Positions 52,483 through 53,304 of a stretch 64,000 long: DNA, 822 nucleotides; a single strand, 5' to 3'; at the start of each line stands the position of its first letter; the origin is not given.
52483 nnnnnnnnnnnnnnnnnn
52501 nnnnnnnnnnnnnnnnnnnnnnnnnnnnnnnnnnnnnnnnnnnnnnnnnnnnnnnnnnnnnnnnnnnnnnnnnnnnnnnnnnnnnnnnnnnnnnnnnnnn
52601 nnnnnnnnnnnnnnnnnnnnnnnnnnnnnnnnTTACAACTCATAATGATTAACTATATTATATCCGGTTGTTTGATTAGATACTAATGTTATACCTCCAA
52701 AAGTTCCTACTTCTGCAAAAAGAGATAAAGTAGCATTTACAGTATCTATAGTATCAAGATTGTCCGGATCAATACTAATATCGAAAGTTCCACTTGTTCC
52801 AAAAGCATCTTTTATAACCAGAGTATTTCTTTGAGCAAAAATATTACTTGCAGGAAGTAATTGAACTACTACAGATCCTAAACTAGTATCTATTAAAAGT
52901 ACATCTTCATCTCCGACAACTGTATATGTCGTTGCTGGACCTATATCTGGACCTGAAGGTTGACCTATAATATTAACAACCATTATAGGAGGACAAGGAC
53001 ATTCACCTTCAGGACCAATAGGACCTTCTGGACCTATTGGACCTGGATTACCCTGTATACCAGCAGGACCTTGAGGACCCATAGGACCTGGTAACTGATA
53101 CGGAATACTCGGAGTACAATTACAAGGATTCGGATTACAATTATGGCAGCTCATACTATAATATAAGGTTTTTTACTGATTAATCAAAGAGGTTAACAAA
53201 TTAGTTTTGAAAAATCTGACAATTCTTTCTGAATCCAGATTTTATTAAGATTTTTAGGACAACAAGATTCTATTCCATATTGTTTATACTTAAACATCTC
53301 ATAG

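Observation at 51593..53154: Three tandem 'minicollagen-like' paralogues: short collagen helices capped on both sides by Cys clusters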

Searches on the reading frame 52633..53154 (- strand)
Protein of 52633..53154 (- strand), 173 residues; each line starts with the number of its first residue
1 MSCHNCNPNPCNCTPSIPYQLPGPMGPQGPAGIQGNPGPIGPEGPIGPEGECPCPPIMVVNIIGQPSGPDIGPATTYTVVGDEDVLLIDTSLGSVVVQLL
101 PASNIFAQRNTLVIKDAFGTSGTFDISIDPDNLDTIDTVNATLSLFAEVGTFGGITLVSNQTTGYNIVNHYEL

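Call 5: search_protein_families(library=pfam, proteins=[window:52633-53154:-], max_evalue=0.1)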
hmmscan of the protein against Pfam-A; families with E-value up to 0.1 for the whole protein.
window:52633-53154:- (173 aa): 1 family
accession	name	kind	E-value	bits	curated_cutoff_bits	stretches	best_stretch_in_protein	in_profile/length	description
PF01391.23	Collagen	-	0.00037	20.6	27.2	1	23-50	7-34/60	Collagen triple helix repeat (20 copies)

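Call 6: search_protein_families(library=phrogs, proteins=[window:52633-53154:-], max_evalue=0.1)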
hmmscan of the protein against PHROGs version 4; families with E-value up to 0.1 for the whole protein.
window:52633-53154:- (173 aa): 18 families
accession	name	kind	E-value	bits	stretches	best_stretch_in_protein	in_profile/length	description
phrog_5073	-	tail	1.9e-07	31.5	1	23-52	333-362/519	tail fiber protein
phrog_366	-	tail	1.5e-05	25.7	1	23-51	342-370/474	tail fiber protein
phrog_14726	-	tail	1.8e-05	24.7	1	25-52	188-215/537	tail fiber protein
phrog_1658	-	unknown function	7e-05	23.7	1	17-72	75-128/239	-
phrog_6320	-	tail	0.00013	21.9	1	22-52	172-202/745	tail fiber protein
phrog_17587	-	tail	0.00047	19.7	1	22-51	365-395/641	tail fiber protein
phrog_4013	-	unknown function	0.00086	19.1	1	25-65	111-150/659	-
phrog_10972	-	tail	0.0013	19.3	1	23-56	169-203/343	tail fiber protein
phrog_819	-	tail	0.0024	17.1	1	21-51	631-661/1024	tail protein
phrog_30509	-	tail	0.0034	17.5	1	6-128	37-161/254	collagen like minor tail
phrog_18350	-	tail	0.0069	17.1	1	21-52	158-198/253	tail fiber protein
phrog_8745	-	tail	0.0085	14.4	1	23-50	1413-1440/1803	tail fiber protein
phrog_1806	-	tail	0.0088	16.4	1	23-51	188-216/276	collagen like minor tail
phrog_3904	-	tail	0.031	13.5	1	23-51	856-887/1086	tail fiber protein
phrog_38806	-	unknown function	0.064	13.6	1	21-51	95-125/285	-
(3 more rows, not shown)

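Call 15: find_encoding_contigs(protein=window:52633-53154:-, flank=10000, max_places=6)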
Protein window:52633-53154:- (173 aa): 2 contigs read that carry it; 2 places shown.
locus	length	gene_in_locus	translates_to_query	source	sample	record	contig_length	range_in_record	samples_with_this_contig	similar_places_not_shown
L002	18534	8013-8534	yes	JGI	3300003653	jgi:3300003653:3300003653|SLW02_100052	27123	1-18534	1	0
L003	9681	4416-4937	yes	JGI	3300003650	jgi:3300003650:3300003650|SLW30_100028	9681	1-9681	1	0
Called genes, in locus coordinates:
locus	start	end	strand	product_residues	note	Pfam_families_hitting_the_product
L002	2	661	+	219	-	?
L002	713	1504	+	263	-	PF23898:Crass_capsid (weak)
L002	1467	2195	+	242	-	PF23898:Crass_capsid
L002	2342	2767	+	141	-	-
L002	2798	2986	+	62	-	-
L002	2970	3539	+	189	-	-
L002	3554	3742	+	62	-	-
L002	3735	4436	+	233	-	-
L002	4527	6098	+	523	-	PF05345:He_PIG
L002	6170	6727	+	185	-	-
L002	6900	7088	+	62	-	-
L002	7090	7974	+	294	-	-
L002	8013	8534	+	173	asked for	-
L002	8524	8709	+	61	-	-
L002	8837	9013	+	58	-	-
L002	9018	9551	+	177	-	PF01391:Collagen (weak)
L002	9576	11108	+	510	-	-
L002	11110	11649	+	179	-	-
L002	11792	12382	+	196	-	-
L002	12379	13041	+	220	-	PF25702:CrAss_Ring_2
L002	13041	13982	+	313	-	PF24228:CrAss_Ring_1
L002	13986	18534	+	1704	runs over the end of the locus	PF25731:crAss_MUZ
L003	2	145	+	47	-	?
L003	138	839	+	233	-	-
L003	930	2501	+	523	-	PF05345:He_PIG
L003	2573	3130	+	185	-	-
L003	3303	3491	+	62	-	-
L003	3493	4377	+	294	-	-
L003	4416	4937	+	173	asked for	-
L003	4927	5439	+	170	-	-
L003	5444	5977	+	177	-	PF01391:Collagen (weak)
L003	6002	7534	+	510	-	-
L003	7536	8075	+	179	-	-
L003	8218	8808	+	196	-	-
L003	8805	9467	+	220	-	PF25702:CrAss_Ring_2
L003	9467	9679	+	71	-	?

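Call 16: find_homologous_proteins(query=window:52633-53154:-, max_evalue=0.001)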
Query window:52633-53154:- (173 aa): 3 proteins with E <= 0.001 among 2078 candidates.
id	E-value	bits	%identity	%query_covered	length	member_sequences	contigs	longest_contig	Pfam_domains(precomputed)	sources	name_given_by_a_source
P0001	7.4e-33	132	51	97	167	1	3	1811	-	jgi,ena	-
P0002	4.8e-7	48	32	87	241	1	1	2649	PF01391.24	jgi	jgi:hypothetical protein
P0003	5.8e-4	38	59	20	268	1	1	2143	PF01391.24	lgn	-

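Call 18: find_encoding_contigs(protein=P0001, flank=10000)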
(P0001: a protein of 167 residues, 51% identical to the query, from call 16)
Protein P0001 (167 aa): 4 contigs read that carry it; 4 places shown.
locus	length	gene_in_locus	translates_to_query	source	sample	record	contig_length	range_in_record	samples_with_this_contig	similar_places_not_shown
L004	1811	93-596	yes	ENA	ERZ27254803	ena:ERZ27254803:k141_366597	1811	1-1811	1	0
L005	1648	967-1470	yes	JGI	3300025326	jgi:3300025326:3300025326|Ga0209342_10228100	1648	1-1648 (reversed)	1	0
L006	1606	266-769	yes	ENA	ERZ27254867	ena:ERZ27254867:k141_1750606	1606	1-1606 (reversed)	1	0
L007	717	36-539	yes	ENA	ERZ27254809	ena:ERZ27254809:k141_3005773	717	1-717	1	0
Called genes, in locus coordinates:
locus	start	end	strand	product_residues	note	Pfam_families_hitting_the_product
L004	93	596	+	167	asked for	-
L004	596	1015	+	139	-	-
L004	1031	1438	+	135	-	-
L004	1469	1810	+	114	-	?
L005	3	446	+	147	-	?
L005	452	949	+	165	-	-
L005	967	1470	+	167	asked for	-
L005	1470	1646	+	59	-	?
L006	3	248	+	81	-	?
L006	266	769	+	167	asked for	-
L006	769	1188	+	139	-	-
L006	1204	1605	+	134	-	?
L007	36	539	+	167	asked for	-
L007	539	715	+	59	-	?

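Call 35: find_related_loci(query=A4, collection=viral_contigs, flank=10000)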
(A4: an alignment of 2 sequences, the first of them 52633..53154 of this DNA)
Query A4 (173 aa) in viral_contigs; peptide patterns used: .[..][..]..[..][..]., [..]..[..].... (x = any residue, [..] = any of these).
600 stretches matched a pattern (row limit reached: there are more); 78 encode a relative of the query (tblastn E <= 1e-3); 78 distinct loci.
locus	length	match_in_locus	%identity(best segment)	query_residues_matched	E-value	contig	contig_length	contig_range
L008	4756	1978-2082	63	21-55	1e-7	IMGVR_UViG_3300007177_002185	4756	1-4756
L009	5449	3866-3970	63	21-55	1e-7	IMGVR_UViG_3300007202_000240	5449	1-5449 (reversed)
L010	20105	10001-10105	63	21-55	1e-7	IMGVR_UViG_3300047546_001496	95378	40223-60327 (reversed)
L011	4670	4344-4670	36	10-117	2e-7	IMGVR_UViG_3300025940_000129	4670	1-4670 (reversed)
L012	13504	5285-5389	60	21-55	3e-7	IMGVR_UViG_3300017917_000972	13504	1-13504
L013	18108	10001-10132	50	6-51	4e-7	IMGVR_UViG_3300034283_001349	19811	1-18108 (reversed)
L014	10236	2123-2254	50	6-51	4e-7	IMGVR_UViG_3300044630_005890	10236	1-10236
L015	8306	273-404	50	6-51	3e-7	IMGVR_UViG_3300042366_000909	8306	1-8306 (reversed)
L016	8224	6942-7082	55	6-50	1e-6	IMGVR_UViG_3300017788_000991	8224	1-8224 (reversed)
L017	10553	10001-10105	57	21-55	3e-6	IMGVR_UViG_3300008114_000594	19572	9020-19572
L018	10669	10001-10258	66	23-114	1e-6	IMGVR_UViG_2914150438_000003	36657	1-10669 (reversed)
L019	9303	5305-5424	53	15-54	3e-6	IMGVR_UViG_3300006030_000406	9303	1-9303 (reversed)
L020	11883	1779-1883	57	21-55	3e-6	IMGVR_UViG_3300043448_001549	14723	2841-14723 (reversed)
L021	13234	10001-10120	58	12-50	5e-6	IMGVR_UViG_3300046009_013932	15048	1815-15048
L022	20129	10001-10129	58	18-51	4e-6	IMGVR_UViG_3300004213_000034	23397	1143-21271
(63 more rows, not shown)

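Call 41: predict_structure(alignment_id=A4)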
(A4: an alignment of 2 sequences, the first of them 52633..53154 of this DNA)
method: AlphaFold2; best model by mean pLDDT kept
length: 173 residues; sequences in the alignment: 2
mean_pLDDT: 33.1   pTM: 0.19
mean pLDDT of the five models: 33.1, 32.6, 31.4, 29.3, 28.8
residues with pLDDT >= 90: 0; 70-90: 0; 50-70: 0; < 50: 173
segments of 3 or more residues with pLDDT < 50: 1-173
pLDDT, mean of each block of 10 residues (from residue 1): 40 35 31 32 35 36 30 29 38 37 34 33 33 29 31 32 29 22
secondary structure, 60 per line:
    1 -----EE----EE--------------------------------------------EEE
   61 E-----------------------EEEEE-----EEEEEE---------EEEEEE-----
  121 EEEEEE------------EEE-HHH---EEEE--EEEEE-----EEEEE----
elements in order: E58-61 E85-89 E95-100 E110-115 E121-126 E139-141 E149-152 E155-159 E165-169

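Call 43: search_protein_representatives(alignment_id=A4)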
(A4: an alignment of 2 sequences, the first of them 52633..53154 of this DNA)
Query: 2 sequences, 181 profile positions. Proteins with E-value up to 0.001 (for the whole library): 1826; up to 1e-10: 66; up to 1e-30: 3. The best 150 are listed.
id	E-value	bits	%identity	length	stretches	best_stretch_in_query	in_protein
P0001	5.6e-92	322.7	-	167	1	1-176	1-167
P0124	7.2e-33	130.1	-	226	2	28-175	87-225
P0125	2.7e-31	125.0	-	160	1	1-176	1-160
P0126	9.9e-28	113.4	-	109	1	64-176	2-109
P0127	1.3e-25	106.4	-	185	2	25-169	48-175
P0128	1.4e-24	103.1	-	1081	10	25-53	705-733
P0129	1.4e-23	99.8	-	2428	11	18-78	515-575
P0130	5.7e-23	97.8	-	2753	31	25-53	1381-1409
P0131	1.6e-21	93.1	-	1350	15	25-66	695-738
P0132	2.6e-20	89.2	-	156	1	72-175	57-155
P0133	3.4e-20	88.8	-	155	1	4-175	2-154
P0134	2.4e-19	86.1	-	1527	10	25-82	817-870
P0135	2.8e-19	85.8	-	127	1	35-176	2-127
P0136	7.2e-19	84.5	-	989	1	73-176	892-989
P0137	1.8e-17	79.9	-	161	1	4-175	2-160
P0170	8.8e-12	61.4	-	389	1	1-95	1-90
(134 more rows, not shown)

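Call 49: find_encoding_contigs(protein=P0170, flank=10000, max_places=3)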
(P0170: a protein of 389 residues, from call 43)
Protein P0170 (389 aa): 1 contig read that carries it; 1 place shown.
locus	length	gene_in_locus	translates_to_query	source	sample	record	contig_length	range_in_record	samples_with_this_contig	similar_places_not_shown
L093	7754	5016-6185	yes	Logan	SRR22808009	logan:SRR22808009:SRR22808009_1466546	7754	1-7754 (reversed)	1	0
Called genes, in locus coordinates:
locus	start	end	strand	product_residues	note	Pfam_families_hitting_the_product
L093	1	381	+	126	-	?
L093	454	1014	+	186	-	-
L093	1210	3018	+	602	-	-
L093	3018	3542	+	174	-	-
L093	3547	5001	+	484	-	-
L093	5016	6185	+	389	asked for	-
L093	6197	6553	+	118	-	-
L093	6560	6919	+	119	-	-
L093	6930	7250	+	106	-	-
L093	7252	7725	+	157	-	-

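Call 50: find_encoding_contigs(protein=P0137, flank=10000, max_places=3)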
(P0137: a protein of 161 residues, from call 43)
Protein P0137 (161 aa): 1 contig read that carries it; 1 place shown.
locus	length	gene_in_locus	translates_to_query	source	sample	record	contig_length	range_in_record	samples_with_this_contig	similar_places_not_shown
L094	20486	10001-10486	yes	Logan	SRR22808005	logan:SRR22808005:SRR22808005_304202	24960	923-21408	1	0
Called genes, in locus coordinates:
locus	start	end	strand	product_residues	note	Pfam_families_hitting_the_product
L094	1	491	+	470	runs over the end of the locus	?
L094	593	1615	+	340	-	-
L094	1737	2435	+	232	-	-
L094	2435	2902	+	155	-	PF19174:DUF5856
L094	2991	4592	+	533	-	PF05345:He_PIG (weak)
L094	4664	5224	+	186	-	-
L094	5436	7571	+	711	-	PF15902:Sortilin-Vps10 (faint)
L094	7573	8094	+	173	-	-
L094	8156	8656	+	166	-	-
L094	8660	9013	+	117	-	PF01391:Collagen (weak)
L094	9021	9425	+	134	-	-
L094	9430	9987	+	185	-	-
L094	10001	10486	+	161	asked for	PF01391:Collagen (weak)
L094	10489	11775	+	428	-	-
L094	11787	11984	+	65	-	-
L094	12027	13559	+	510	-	-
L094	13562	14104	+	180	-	PF00041:fn3 (weak)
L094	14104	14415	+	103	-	-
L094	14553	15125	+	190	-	-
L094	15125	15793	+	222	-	PF25702:CrAss_Ring_2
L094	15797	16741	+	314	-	PF24228:CrAss_Ring_1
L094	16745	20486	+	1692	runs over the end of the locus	-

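Call 53: predict_structure(alignment_id=A5)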
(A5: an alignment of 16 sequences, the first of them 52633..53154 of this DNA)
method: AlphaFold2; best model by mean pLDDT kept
length: 173 residues; sequences in the alignment: 16
mean_pLDDT: 82.9   pTM: 0.68
mean pLDDT of the five models: 82.9, 82.8, 82.7, 80.9, 72.2
residues with pLDDT >= 90: 94; 70-90: 44; 50-70: 20; < 50: 15
segments of 3 or more residues with pLDDT < 50: 1-7, 9-16
pLDDT, mean of each block of 10 residues (from residue 1): 44 49 73 68 71 80 89 91 96 96 87 94 94 95 94 93 95 79
secondary structure, 60 per line:
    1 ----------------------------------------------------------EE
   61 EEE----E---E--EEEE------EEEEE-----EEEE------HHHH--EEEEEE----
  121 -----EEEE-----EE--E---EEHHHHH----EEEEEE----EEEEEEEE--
elements in order: E59-63 E75-78 E85-89 E95-98 H105-108 E111-116 E126-129 H145-149 E154-159 E164-171

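Call 56: fold_search(model_id=the predicted structure, library=pdb)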
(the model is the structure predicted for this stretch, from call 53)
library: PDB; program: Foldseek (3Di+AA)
matches with E <= 10: 55; with E <= 0.001: 7
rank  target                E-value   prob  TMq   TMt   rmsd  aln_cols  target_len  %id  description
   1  7rej_A                5.2e-05  1.00  0.47  0.27   3.6       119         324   17  Tailspike protein 4 (TSP4) from phage CBA120, residues 1-335, obtained in the presence of NaK-Tartrate (released 2022-02-23)
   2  7rej_B                5.5e-05  1.00  0.48  0.34   3.4       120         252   18  Tailspike protein 4 (TSP4) from phage CBA120, residues 1-335, obtained in the presence of NaK-Tartrate (released 2022-02-23)
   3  9f4b_FA               2.4e-04  1.00  0.42  0.13   6.2       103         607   16  Pre-assembled baseplate cup of Klebsiella phage KP1 variant vB_Kpn_Lilla1 (released 2025-05-14)
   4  7rfv                  3.5e-04  1.00  0.48  0.35   3.5       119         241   18  Tailspike protein 4 (TSP4) from phage CBA120, residues 1-250, obtained in the presence of PEG8000 (released 2022-02-23)
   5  24qj                  4.4e-04  1.00  0.47  0.18   2.4       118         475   13  Crystal structure of a tailspike depolymerase (Solidus_gp83) from Acinetobacter phage Solidus (released 2026-03-25)
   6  7rfo_C                5.6e-04  1.00  0.48  0.27   3.8       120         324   15  SeMet Tailspike protein 4 (TSP4) phage CBA120, residues 1-335, obtained in the presence of LiSO4 (released 2022-02-23)
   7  7rfo_B                7.6e-04  1.00  0.48  0.27   3.4       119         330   17  SeMet Tailspike protein 4 (TSP4) phage CBA120, residues 1-335, obtained in the presence of LiSO4 (released 2022-02-23)
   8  9ny6_C                2.1e-03  1.00  0.43  0.28  16.4       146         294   10  Pseudomonas phage Pa223 capsid spike (released 2025-08-06)
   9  7rfo_A                2.3e-03  1.00  0.46  0.26   3.4       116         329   16  SeMet Tailspike protein 4 (TSP4) phage CBA120, residues 1-335, obtained in the presence of LiSO4 (released 2022-02-23)
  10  9f4a_LS               4.0e-03  1.00  0.42  0.13   3.4       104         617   15  Interface between baseplate cup and extended tail tube/sheath of Klebsiella phage KP1 variant vB_Kpn_Lilla1 (released 2025-05-14)
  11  5iv5_AC               6.4e-03  1.00  0.46  0.14   2.3       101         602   18  Cryo-electron microscopy structure of the hexagonal pre-attachment T4 baseplate-tail tube complex (released 2016-05-18)
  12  9mt4_G                1.4e+00  0.02  0.14  0.15  14.0       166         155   10  Connector structure of phage JohannRWettstein (Bas63) (released 2025-11-19)
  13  5wml_B                2.0e+00  0.01  0.08  0.05  11.1        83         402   11  Arabidopsis thaliana Prephenate Aminotransferase mutant- K306A (released 2018-08-08)
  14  7ubs_A                2.2e+00  0.02  0.15  0.15  14.6       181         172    6  Pfs230 D1 domain in complex with 230AS-26 (released 2023-02-15)
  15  9iqh_B                3.9e+00  0.01  0.08  0.04  12.2        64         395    9  Crystal structure of sulfhydrylase (released 2025-05-14)
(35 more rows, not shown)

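Call 57: fold_search(model_id=the predicted structure, library=viral)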
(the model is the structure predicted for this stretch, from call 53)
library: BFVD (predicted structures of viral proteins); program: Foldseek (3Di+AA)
matches with E <= 10: 295; with E <= 0.001: 113
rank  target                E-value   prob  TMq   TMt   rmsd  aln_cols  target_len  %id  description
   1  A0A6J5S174            1.8e-07  1.00  0.50  0.15   2.2       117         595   24  Uncharacterized protein [uncultured Caudovirales phage]
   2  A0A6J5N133            2.9e-07  1.00  0.48  0.21   2.7       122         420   20  Uncharacterized protein [uncultured Caudovirales phage]
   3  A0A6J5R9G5            4.2e-07  1.00  0.47  0.52   3.8       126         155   17  Uncharacterized protein [uncultured Caudovirales phage]
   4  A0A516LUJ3            8.5e-07  1.00  0.47  0.08   2.4       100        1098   23  (no name in the UniProt tables at hand)
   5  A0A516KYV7            9.6e-07  1.00  0.51  0.36  10.3       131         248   25  (no name in the UniProt tables at hand)
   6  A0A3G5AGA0            1.2e-06  1.00  0.50  0.28   2.2       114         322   22  Collagen triple helix repeat protein [Solumvirus sp.]
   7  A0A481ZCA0            1.4e-06  1.00  0.49  0.13  10.3       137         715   21  Uncharacterized protein [Pithovirus LCPAC401]
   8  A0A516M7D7            1.6e-06  1.00  0.49  0.25   1.6       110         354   19  (no name in the UniProt tables at hand)
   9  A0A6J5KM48            1.9e-06  1.00  0.47  0.15   2.8       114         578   21  Pectate lyase superfamily protein [uncultured Caudovirales phage]
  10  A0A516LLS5            2.1e-06  1.00  0.45  0.07   3.3       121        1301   18  (no name in the UniProt tables at hand)
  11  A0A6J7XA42            2.6e-06  1.00  0.48  0.18   2.6       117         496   17  Glycine-rich domain-containing protein [uncultured Caudovirales phage]
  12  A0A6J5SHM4            2.6e-06  1.00  0.42  0.17   2.9       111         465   21  Collagen triple helix repeat [uncultured Caudovirales phage]
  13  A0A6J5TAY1            3.0e-06  1.00  0.49  0.54   9.1       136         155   28  Uncharacterized protein [uncultured Caudovirales phage]
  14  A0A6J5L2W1            3.2e-06  1.00  0.50  0.15   3.0       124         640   18  Concanavalin A-like lectin/glucanases superfamily [uncultured Caudovirales phage]
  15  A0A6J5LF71            3.2e-06  1.00  0.45  0.19   3.8       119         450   14  Uncharacterized protein [uncultured Caudovirales phage]
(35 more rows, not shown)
